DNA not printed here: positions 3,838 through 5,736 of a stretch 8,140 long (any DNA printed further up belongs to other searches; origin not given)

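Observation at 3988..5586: Orphan low-GC gene fusing an HNH/Zn-ribbon nuclease module to a large unrecognisable C-terminal region: candidate single-gene defence or conflict system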

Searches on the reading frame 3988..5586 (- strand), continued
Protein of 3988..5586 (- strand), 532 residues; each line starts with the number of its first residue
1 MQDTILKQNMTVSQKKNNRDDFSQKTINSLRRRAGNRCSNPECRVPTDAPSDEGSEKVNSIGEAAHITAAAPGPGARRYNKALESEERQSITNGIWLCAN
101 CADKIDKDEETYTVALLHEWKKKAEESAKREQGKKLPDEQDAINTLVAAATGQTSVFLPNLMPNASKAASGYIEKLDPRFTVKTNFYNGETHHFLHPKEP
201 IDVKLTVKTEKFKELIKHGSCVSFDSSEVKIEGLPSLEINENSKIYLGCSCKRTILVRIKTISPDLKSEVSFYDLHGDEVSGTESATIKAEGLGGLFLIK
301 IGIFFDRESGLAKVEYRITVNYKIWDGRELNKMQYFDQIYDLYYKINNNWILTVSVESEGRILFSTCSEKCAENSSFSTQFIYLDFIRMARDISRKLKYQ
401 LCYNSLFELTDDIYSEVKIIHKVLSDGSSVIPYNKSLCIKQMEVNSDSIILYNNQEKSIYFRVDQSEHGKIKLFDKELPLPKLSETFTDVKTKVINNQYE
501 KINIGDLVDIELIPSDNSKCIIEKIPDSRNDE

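Call 20: fold_search(model_id=the predicted structure, library=pdb)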
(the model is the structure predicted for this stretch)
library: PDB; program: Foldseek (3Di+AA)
matches with E <= 10: 1204; with E <= 0.001: 3
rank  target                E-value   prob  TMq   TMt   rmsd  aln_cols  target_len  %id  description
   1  8fmh_E                7.1e-04  1.00  0.18  0.25   2.8       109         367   26  Structure of CBASS Cap5 from Pseudomonas syringae as an activated tetramer with the cyclic dinucleotide 3'2'-c-dGAMP l (released 2024-02-07)
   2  8fmf_A                8.9e-04  1.00  0.18  0.25   3.3       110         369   25  Structure of CBASS Cap5 from Pseudomonas syringae as an activated tetramer with the cyclic dinucleotide 3'2'-c-diAMP l (released 2024-02-07)
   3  8fmh_C                9.9e-04  1.00  0.17  0.24   3.5       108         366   26  Structure of CBASS Cap5 from Pseudomonas syringae as an activated tetramer with the cyclic dinucleotide 3'2'-c-dGAMP l (released 2024-02-07)
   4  9dih_A                1.3e-03  1.00  0.18  0.25   3.3       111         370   24  CBASS Pseudomonas syringae Cap5 tetramer with DNA duplex and 3'2'-c-diAMP cyclic dinucleotide ligand (released 2025-06-18)
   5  9dif_A                2.1e-03  1.00  0.18  0.25   3.3       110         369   24  CBASS Pseudomonas syringae Cap5 tetramer with DNA duplex and 3'2'-c-GAMP cyclic dinucleotide ligand (released 2025-06-18)
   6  8rf0_A                8.8e-03  0.30  0.10  0.03  27.6       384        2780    6  WT-CGS sample in nanodisc (released 2024-03-20)
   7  5h3z_A                8.8e-03  0.15  0.09  0.05  28.1       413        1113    8  Crystal Structure of 1,2-beta-oligoglucan phosphorylase from Lachnoclostridium phytofermentans (released 2017-03-01)
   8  7w2v                  1.2e-02  0.30  0.09  0.07  26.3       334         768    7  Crystal structure of TxGH116 R786A mutant from Thermoanaerobacterium xylanolyticum with glucose (released 2022-04-06)
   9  5o0s                  1.2e-02  0.30  0.09  0.07  26.3       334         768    7  Crystal structure of txGH116 (beta-glucosidase from Thermoanaerobacterium xylolyticum) in complex with unreacted beta Cy (released 2017-08-09)
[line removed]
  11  5ost                  1.4e-02  0.28  0.09  0.07  26.7       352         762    7  Beta-glucosidase from Thermoanaerobacterium xylolyticum GH116 in complex with Gluco-1H-imidazole (released 2018-04-11)
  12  5bvu                  1.4e-02  0.28  0.09  0.07  26.4       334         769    7  Crystal structure of Thermoanaerobacterium xylolyticum GH116 beta-glucosidase (released 2016-05-18)
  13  8cm1                  1.4e-02  0.18  0.07  0.17  22.8       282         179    8  Lol B - Localization of lipoprotein B from Vibrio cholera (released 2023-06-21)
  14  5h42_A                1.5e-02  0.13  0.09  0.05  27.9       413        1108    9  Crystal Structure of 1,2-beta-oligoglucan phosphorylase from Lachnoclostridium phytofermentans in complex with alpha-d (released 2017-03-01)
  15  6mbf                  1.5e-02  0.10  0.07  0.12  26.6       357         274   10  GphF Dehydratase 1 (released 2018-09-19)
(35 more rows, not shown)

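Call 22: search_protein_families(library=pfam, alignment_id=A1, max_evalue=1)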
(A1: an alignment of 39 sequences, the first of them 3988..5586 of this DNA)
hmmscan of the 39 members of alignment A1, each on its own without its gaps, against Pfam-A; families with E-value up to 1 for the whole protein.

A. member 1, window:3988-5586:- (532 aa): 1 family
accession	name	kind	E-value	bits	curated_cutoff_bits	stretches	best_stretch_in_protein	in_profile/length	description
PF13391.12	HNH_2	-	0.059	13.7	21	1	61-101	12-54/66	HNH endonuclease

B. families by the number of members that match (of 39 scanned): 33 families (the first 25 are shown)
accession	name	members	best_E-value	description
PF13391.12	HNH_2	17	0.0054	HNH endonuclease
PF14471.11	DUF4428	4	0.066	Domain of unknown function (DUF4428)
PF13466.11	STAS_2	3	0.03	STAS domain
PF22200.2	ExsA_N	2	0.11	ExsA N-terminal regulatory domain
PF07282.18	Cas12f1-like_TNB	2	0.12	Cas12f1-like, TNB domain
PF03031.24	NIF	1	0.0015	NLI interacting factor-like phosphatase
PF16770.11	RTT107_BRCT_5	1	0.014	Regulator of Ty1 transposition protein 107 BRCT domain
PF10934.14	Sheath_initiator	1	0.014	Contractile injection system sheath initiator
PF17885.6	Smoa_sbd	1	0.021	Styrene monooxygenase A putative substrate binding domain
PF17339.8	PH_15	1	0.024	PH domain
PF15625.12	CC2D2AN-C2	1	0.027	CC2D2A N-terminal C2 domain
PF07317.18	PilZN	1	0.03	Flagellar regulator YcgR, PilZN domain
PF03548.22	LolA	1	0.034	Outer membrane lipoprotein carrier protein LolA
PF21757.2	DUF6870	1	0.054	Family of unknown function (DUF6870)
PF24893.1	DUF7743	1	0.055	Domain of unknown function (DUF7743)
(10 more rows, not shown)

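Call 24: search_solved_structures(query=A1, max_evalue=10)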
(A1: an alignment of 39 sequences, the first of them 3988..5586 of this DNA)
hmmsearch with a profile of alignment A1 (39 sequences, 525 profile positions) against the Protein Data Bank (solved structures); distinct sequences matched with E-value up to 10: 10.
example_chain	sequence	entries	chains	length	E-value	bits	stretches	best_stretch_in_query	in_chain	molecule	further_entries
9om4_A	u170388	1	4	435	2e-11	46.5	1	10-113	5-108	HNH endonuclease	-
7rwm_A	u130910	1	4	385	1.3e-07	33.9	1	42-113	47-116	SAVED domain-containing protein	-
8ysq_A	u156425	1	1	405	1.8e-05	26.9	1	10-114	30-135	SAVED domain-containing protein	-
8fm1_A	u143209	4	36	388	0.00022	23.3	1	42-100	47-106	SAVED domain-containing protein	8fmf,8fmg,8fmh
7rwk_A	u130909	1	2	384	0.0037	19.3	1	39-109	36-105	SAVED domain-containing protein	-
9dif_A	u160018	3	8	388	0.044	15.7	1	43-100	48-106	HNH endonuclease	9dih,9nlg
3mn3_A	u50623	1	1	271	1.1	11.1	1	329-391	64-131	Carbon catabolite-derepressing protein kinase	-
3hyh_A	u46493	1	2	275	1.1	11.1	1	329-391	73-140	Carbon catabolite-derepressing protein kinase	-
2fh9_A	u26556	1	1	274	1.1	11.1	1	329-391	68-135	Snf1 kinase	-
3dae_A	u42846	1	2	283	1.2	11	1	329-391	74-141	Carbon catabolite-derepressing protein kinase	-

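Call 28: find_encoding_contigs(protein=P0007, flank=8000, max_places=1)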
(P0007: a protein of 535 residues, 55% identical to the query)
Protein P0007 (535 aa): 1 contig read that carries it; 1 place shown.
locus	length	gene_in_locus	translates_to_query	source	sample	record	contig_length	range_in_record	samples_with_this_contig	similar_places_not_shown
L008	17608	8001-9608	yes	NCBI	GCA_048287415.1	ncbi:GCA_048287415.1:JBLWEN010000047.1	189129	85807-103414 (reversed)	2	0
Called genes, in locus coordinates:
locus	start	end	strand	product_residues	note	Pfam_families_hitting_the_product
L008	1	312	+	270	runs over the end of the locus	PF12974:Phosphonate-bd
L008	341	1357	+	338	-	-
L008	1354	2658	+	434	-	PF00919:UPF0004, PF04055:Radical_SAM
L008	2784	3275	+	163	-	-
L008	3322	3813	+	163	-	PF06649:DUF1161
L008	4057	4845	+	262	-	PF04376:ATE_N, PF04377:ATE_C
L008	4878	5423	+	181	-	PF00188:CAP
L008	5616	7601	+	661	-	PF16177:ACAS_N, PF00501:AMP-binding, PF13193:AMP-binding_C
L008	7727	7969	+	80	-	PF06803:DUF1232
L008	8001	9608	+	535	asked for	-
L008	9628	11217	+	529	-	PF03853:YjeF_N, PF01256:Carb_kinase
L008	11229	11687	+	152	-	PF00571:CBS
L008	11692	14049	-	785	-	PF05226:CHASE2, PF00211:Guanylate_cyc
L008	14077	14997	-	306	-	PF04773:FecR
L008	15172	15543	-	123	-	-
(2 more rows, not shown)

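Call 29: find_encoding_contigs(protein=P0094, flank=8000, max_places=1)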
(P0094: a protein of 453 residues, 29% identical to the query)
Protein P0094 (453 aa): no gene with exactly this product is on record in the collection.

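Call 30: find_encoding_contigs(protein=P0085, flank=8000, max_places=1)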
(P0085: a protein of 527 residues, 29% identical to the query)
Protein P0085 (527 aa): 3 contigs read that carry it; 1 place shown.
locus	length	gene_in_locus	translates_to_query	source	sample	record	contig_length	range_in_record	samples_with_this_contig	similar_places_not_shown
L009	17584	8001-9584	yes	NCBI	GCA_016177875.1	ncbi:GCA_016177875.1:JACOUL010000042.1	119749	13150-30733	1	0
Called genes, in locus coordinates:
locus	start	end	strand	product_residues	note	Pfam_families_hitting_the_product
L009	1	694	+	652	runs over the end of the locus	PF06506:PrpR_N, PF07728:AAA_5 (faint), PF00158:Sigma54_activat, PF14532:Sigma54_activ_2, PF25601:AAA_lid_14, PF02954:HTH_8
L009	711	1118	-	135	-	PF19802:DUF6285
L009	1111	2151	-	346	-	PF01636:APH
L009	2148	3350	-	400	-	PF02771:Acyl-CoA_dh_N, PF02770:Acyl-CoA_dh_M, PF00441:Acyl-CoA_dh_1, PF08028:Acyl-CoA_dh_2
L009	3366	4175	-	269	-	PF00561:Abhydrolase_1, PF12146:Hydrolase_4, PF12697:Abhydrolase_6, PF00326:Peptidase_S9 (faint)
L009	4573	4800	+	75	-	-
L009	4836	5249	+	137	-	-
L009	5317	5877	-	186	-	PF00989:PAS (weak), PF13426:PAS_9, PF00196:GerE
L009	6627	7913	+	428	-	PF13356:Arm-DNA-bind_3, PF22022:Phage_int_M, PF00589:Phage_integrase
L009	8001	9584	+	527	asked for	-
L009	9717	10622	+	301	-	-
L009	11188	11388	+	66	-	PF05930:Phage_AlpA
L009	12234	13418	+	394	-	PF13481:AAA_25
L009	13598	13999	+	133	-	-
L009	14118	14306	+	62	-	-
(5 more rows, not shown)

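Call 42: search_dna_similar(query=window:3988-5586:-, collection=phages, mode=protein, max_rows=20)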
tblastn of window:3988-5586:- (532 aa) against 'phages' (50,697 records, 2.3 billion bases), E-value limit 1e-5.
Records with a match: 5; places in all: 5; records where one place covers at least 80% of the query: 0.
Best place of each record, by identity: <60% 5.
By first word of the organism name: Yersinia 2; Enterobacteria 1; Rhizobium 1; Bacteriophage 1.
By host as written in the record: Yersinia enterocolitica 2; Escherichia coli 1; Rhizobium etli N731 1; - 1.
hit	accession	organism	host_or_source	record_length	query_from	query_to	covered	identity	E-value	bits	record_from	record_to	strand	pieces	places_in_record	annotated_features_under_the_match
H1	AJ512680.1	Enterobacteria phage P2-EC46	Escherichia coli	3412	19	131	21%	53.1%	2e-27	122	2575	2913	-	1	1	putative lysogenic conversion protein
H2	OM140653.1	Yersinia phage vB_YenM_31.17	Yersinia enterocolitica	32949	7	131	23%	47.2%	1e-22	108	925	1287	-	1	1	hypothetical protein | lysogenenic conversion protein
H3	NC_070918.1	Yersinia phage vB_YenM_31.17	Yersinia enterocolitica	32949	7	131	23%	47.2%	1e-22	108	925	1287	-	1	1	hypothetical protein | lysogenenic conversion protein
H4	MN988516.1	Rhizobium phage RHph_N28_2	Rhizobium etli N731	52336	19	136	22%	45.8%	5e-20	100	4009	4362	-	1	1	hypothetical protein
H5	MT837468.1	Bacteriophage sp.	human fecal samples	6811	19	128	21%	48.2%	4e-21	103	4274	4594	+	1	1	record has no annotation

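Call 47: search_protein_families(library=pfam, proteins=[P0105, P0096], max_evalue=0.1)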
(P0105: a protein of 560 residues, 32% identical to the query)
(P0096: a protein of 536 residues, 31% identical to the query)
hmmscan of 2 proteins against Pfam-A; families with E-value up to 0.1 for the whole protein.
P0105 (560 aa): 0 families

P0096 (536 aa): 2 families
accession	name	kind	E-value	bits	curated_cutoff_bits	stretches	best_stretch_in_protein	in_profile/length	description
PF19240.4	DUF5890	-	0.026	14.9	27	0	152-211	12-70/75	Family of unknown function (DUF5890)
PF14112.11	DUF4284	-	0.055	14.7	27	0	297-403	16-115/121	Immunity protein 22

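Call 52: find_related_loci(query=A1, collection=genome_contigs, flank=10000)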
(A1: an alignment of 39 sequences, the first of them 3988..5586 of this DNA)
Query A1 (532 aa) in genome_contigs; peptide patterns used: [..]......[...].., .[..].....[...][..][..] (x = any residue, [..] = any of these).
599 stretches matched a pattern (row limit reached: there are more); 534 encode a relative of the query (tblastn E <= 1e-3); the best 80 are kept; 80 distinct loci.
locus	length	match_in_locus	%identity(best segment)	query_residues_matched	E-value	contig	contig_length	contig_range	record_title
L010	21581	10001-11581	55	12-531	2e-177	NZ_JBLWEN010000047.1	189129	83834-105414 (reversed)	Candidatus Electronema sp. JM S1CJMS.349884, whole genome shotgun sequence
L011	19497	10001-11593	54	12-532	8e-175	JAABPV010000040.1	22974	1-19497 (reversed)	MAG: Desulfobulbaceae bacterium isolate S01.Bin068 NODE_46_length_22974_cov_8.061536, whole genome shotgun sequence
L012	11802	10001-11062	41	17-365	1e-81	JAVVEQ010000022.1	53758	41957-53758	MAG: Desulfotignum sp. isolate TamC13-25 NODE_22_length_53758_cov_5.644791, whole genome shotgun sequence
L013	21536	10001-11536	30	19-525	2e-74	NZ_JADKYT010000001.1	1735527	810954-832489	Methylophilus sp. QUAN QUAN_scaffold1, whole genome shotgun sequence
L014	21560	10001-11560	32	10-522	3e-73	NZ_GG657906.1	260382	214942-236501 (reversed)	Methylophaga thiooxydans DMS010 scf_1104571000291, whole genome shotgun sequence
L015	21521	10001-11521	32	12-517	3e-70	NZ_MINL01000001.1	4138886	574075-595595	Halomonas sp. QHL1 Scaffold1, whole genome shotgun sequence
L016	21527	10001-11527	33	19-522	3e-70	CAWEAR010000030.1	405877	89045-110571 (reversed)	MAG: uncultured delta proteobacterium isolate MFD01299.bin.2.104 genome assembly, contig: contig_31554, whole genome sho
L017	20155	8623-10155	34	19-520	2e-68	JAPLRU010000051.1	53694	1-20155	MAG: Methylobacter sp. isolate LacPavin_0419_WC53_MAG_49_11 LacPavin_0419_WC53_scaffold_250403, whole genome shotgun seq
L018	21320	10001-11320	31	10-448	1e-65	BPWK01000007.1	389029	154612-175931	Duganella rhizosphaerae R64 DNA, sequence007, whole genome shotgun sequence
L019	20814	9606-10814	35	19-418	8e-65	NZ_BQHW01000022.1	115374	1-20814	Pseudomonas ceruminis strain BML-PP028 sequence022, whole genome shotgun sequence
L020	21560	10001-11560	30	19-527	4e-64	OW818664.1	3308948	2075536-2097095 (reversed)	metagenome genome assembly, chromosome: 1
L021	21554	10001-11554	29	10-523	5e-63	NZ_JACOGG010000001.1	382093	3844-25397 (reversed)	Undibacterium rugosum strain CY7W NODE_1_length_382093_cov_44.295141_1, whole genome shotgun sequence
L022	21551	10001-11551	29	16-525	4e-62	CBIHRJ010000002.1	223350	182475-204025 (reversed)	MAG TPA_asm: uncultured Noviherbaspirillum sp. isolate SRR18156188_binner12_Refined_43 genome assembly, contig: ERZ27336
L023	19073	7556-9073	31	19-517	5e-61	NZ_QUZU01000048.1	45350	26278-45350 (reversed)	Pseudomonas kairouanensis strain KC12 contig00048, whole genome shotgun sequence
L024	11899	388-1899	29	19-517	6e-61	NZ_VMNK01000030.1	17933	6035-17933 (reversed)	Denitromonas halophila strain SFB-3 k141_35, whole genome shotgun sequence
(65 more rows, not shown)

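Call 56: search_protein_families(library=padloc, proteins=[P0115], max_evalue=0.01)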
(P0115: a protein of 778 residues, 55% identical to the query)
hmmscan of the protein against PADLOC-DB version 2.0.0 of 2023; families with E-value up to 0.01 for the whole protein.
P0115 (778 aa): 15 families
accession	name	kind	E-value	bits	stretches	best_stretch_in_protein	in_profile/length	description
PDLC04772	PDC-M68A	-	1.3e-26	92.1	1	7-120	4-116/253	-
PDLC00739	Effector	-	5.5e-16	56.8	1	18-110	18-109/378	Endonuclease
PDLC01997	SAVED1--SAVED_HNH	-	1.1e-14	52.7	1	20-110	18-105/368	-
PDLC00746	Effector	-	5.9e-14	49.9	1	22-110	31-117/389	Endonuclease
PDLC01169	TPR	-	1.1e-13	49.2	2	653-770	111-224/252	TPR repeats containing protein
PDLC00406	SduA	-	2.8e-12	45.3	1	9-113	19-117/326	DUF4263 domain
PDLC01998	SAVED1--SAVED_HNH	-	2.8e-10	37.6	1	7-112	113-217/506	-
PDLC00742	Effector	-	5.7e-10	36.5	1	6-122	119-233/527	Endonuclease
PDLC00751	Effector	-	9.8e-10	36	1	4-123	127-244/530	Endonuclease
PDLC04773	PDC-M68A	-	3.2e-08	31.9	1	67-113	1-47/200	-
PDLC00749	Effector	-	5.8e-08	30.1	1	6-110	14-118/395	Endonuclease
PDLC00747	Effector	-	8.8e-07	26.4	1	9-116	13-123/373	Endonuclease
PDLC00740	Effector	-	9.2e-06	22.7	1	42-108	46-116/391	Endonuclease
PDLC00738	Effector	-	0.0034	14.1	1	45-123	182-260/529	Endonuclease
PDLC02000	Effector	-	0.0059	13.4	0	42-114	178-251/524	SAVED1--SAVED_HNH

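Call 70: search_protein_families(library=pfam, alignment_id=A4, max_evalue=0.00001)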
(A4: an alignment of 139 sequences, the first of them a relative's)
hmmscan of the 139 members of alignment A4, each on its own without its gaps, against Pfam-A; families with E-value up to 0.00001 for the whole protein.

A. member 1, L001:11777-12970:- (398 aa): 0 families

B. families by the number of members that match (of 139 scanned): 173 families (the first 25 are shown)
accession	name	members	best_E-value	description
PF13561.12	adh_short_C2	4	3.5e-59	Enoyl-(Acyl carrier protein) reductase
PF00106.31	adh_short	4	1.3e-55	short chain dehydrogenase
PF13175.12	AAA_15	4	2.5e-22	AAA ATPase domain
PF03466.25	LysR_substrate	3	6.1e-44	LysR substrate binding domain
PF13304.12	AAA_21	3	2.6e-17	AAA domain, putative AbiEii toxin, Type IV TA system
PF02463.25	SMC_N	3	3.3e-14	RecF/RecN/SMC N terminal domain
PF07690.21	MFS_1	2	6.6e-49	Major Facilitator Superfamily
PF01370.27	Epimerase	2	1.1e-26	NAD dependent epimerase/dehydratase family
PF08659.16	KR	2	4e-21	KR domain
PF00126.33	HTH_1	2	6.5e-20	Bacterial regulatory helix-turn-helix protein, lysR family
PF00849.27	PseudoU_synth_2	2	1.3e-19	RNA pseudouridylate synthase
PF00561.26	Abhydrolase_1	2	8.1e-18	alpha/beta hydrolase fold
PF13476.12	AAA_23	2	4.4e-11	AAA domain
PF01443.25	Viral_helicase1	2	1.3e-10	Viral superfamily 1 RNA helicase core domain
PF08378.17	NERD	2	3.1e-09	Nuclease-related domain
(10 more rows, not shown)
